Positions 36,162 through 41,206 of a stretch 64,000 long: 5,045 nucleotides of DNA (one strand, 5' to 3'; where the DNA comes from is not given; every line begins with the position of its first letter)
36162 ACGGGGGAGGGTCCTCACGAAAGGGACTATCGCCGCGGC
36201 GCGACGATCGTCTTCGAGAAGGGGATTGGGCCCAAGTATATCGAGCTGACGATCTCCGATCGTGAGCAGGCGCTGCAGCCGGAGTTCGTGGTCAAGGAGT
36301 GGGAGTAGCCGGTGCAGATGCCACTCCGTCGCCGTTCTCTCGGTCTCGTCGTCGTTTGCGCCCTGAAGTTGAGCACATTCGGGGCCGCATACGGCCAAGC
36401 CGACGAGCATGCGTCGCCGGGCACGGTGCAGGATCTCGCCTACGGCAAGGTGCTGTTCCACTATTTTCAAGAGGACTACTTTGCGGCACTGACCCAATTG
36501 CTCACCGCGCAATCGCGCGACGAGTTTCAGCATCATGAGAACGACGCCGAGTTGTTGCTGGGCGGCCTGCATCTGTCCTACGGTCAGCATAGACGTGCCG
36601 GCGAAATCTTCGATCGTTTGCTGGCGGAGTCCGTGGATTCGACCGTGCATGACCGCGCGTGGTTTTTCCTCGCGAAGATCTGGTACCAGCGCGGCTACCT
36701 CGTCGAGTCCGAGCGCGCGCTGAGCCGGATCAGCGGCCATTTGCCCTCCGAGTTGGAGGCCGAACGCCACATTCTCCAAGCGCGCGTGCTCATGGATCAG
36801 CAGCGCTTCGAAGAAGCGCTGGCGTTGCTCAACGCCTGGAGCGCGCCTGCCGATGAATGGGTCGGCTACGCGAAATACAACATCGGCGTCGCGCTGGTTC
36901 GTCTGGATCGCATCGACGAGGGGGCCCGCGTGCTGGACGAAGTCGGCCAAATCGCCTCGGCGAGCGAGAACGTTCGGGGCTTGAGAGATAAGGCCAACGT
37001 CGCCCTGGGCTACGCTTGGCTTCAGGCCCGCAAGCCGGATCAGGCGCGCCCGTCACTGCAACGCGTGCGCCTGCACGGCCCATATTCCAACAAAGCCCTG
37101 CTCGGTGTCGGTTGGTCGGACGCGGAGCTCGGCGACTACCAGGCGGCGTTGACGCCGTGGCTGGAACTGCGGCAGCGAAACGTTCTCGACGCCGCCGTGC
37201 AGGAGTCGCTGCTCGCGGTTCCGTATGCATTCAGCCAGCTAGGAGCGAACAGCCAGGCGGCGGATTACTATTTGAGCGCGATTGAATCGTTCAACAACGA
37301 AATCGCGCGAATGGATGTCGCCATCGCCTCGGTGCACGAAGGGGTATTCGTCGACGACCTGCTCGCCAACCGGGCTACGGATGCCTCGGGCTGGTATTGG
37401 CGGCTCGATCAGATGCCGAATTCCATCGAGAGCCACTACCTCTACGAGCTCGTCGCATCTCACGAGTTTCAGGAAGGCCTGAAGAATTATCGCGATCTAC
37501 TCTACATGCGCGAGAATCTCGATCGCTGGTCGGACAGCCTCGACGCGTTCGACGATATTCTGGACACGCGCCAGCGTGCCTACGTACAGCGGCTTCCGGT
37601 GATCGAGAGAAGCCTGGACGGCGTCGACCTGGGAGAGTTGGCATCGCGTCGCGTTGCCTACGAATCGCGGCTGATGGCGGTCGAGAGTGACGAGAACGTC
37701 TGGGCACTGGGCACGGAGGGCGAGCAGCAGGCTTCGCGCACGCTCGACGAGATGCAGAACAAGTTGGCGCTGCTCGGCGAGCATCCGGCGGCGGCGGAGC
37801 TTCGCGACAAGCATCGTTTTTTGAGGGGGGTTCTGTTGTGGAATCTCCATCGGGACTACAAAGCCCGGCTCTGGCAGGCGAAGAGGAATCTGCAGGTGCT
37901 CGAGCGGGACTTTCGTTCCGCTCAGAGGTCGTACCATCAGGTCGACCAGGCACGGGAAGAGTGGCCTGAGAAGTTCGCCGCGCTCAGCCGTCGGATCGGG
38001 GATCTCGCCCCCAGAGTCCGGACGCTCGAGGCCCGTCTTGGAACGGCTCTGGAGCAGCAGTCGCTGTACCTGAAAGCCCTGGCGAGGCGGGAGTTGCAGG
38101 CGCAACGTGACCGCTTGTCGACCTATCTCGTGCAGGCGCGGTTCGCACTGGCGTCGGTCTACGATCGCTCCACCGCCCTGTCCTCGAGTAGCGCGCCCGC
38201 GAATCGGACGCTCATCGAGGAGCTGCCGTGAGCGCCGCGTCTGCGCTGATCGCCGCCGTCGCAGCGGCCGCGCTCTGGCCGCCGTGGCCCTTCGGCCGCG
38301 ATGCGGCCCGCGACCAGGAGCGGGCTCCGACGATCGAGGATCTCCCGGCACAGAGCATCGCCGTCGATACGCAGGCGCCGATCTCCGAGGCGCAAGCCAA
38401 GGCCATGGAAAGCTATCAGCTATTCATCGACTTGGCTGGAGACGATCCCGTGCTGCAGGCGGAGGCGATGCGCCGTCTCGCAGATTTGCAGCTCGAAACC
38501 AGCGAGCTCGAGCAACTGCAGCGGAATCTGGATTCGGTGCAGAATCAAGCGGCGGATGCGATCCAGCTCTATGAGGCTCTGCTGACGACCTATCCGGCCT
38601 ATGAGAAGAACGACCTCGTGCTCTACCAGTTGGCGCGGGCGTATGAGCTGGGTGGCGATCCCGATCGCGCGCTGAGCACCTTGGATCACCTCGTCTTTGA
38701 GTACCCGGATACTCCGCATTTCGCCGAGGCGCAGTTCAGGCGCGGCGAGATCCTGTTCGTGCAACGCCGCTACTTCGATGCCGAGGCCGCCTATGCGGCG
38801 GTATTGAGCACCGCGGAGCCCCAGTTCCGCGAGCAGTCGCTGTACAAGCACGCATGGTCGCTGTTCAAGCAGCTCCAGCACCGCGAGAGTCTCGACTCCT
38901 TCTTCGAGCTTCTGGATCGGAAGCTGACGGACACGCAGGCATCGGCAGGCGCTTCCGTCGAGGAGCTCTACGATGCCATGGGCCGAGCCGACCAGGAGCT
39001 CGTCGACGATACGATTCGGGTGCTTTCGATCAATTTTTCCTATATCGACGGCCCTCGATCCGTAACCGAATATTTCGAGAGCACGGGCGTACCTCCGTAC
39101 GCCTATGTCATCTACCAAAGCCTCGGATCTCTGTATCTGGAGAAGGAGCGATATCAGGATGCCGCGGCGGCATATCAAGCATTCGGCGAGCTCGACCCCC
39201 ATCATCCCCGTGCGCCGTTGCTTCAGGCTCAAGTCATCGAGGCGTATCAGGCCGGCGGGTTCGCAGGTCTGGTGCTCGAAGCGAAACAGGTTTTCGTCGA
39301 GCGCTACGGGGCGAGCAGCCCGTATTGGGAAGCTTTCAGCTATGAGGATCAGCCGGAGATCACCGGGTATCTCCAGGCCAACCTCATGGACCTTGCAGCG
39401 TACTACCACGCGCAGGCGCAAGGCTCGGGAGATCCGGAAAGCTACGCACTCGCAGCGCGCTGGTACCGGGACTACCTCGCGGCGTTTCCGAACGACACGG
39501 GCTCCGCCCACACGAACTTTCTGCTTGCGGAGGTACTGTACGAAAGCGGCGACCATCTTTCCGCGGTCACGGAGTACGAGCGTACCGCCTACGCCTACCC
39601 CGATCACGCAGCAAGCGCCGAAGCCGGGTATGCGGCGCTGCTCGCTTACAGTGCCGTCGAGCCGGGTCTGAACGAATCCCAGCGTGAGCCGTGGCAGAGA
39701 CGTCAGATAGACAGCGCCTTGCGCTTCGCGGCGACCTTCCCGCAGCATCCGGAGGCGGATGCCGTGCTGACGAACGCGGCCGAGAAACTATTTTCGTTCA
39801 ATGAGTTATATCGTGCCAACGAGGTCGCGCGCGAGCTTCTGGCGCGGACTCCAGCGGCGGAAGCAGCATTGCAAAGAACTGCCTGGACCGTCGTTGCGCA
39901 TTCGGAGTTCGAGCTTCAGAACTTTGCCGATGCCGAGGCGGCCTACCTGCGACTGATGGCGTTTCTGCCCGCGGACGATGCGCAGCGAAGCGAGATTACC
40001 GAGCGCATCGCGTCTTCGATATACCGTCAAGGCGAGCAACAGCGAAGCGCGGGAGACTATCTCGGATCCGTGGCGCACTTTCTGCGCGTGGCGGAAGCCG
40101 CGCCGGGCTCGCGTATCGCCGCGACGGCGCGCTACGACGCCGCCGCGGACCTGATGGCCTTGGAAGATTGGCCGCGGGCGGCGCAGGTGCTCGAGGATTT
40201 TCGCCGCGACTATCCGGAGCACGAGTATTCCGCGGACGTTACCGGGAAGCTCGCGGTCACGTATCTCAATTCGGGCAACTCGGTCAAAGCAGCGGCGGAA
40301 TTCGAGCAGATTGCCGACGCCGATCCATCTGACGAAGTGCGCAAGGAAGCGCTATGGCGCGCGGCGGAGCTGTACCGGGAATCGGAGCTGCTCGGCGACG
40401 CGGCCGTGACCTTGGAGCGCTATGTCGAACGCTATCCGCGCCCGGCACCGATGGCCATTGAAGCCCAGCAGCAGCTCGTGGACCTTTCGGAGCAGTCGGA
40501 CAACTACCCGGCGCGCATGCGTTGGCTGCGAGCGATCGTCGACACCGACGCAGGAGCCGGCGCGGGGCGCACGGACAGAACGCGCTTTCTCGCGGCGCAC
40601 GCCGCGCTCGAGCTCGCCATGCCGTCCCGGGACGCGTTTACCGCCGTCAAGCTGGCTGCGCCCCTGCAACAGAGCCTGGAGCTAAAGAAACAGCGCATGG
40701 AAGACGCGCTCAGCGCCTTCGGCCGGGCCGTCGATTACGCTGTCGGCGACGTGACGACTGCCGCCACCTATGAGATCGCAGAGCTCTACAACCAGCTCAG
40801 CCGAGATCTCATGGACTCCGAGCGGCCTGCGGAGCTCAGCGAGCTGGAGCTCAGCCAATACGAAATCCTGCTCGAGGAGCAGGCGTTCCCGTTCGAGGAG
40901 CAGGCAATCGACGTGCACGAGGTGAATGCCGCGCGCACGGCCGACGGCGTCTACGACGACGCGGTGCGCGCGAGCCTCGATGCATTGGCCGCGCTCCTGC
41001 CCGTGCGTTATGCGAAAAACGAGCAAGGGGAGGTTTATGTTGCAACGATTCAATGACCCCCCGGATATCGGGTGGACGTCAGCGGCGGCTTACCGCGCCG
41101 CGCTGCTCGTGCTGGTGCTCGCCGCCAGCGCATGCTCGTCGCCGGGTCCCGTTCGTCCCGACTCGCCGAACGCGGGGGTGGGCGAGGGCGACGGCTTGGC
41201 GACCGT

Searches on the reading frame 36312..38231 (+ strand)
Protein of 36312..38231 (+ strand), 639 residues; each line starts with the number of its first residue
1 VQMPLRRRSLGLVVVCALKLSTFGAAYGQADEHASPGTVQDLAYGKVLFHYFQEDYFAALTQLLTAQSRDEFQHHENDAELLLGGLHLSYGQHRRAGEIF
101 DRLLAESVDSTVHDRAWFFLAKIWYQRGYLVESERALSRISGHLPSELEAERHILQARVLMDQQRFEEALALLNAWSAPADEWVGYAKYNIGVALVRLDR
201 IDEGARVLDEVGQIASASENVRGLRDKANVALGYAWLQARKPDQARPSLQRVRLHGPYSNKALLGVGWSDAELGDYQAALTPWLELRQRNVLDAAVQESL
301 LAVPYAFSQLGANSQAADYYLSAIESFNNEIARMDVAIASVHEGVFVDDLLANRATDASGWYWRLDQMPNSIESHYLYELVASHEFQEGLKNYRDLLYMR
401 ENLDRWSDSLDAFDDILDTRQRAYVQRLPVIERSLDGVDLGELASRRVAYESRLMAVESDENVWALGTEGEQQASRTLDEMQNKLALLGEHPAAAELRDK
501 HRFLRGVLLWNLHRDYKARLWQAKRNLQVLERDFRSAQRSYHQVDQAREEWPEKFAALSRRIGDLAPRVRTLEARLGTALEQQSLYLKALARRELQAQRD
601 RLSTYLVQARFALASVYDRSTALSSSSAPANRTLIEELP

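Call 81: search_protein_families(library=pfam, proteins=[window:36312-38231:+], max_evalue=0.00001)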
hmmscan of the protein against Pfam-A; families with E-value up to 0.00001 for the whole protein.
window:36312-38231:+ (639 aa): 1 family
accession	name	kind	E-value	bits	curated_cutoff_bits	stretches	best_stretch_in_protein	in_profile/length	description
PF14559.12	TPR_19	-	4.2e-09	37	25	0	88-146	2-57/68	Tetratricopeptide repeat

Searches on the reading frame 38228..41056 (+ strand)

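Call 81: search_protein_families(library=pfam, proteins=[window:38228-41056:+], max_evalue=0.00001)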
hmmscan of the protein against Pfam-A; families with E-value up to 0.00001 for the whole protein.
window:38228-41056:+ (942 aa): 6 families
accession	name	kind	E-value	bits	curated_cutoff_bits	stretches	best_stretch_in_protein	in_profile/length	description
PF13174.12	TPR_6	-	1.3e-19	69.8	26.3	0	131-162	2-33/33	Tetratricopeptide repeat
PF07719.23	TPR_2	-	9.1e-13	47.7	27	0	296-326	4-34/34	Tetratricopeptide repeat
PF13428.12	TPR_14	-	1.3e-11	44.3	23.5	0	132-165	4-37/44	Tetratricopeptide repeat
PF13525.12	YfiO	-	2.2e-11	44.4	25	0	595-755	5-138/203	Outer membrane lipoprotein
PF14559.12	TPR_19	-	1e-09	39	25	1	105-168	4-64/68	Tetratricopeptide repeat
PF13432.12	TPR_16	-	4.9e-08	33.7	32.7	0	133-193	1-58/65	Tetratricopeptide repeat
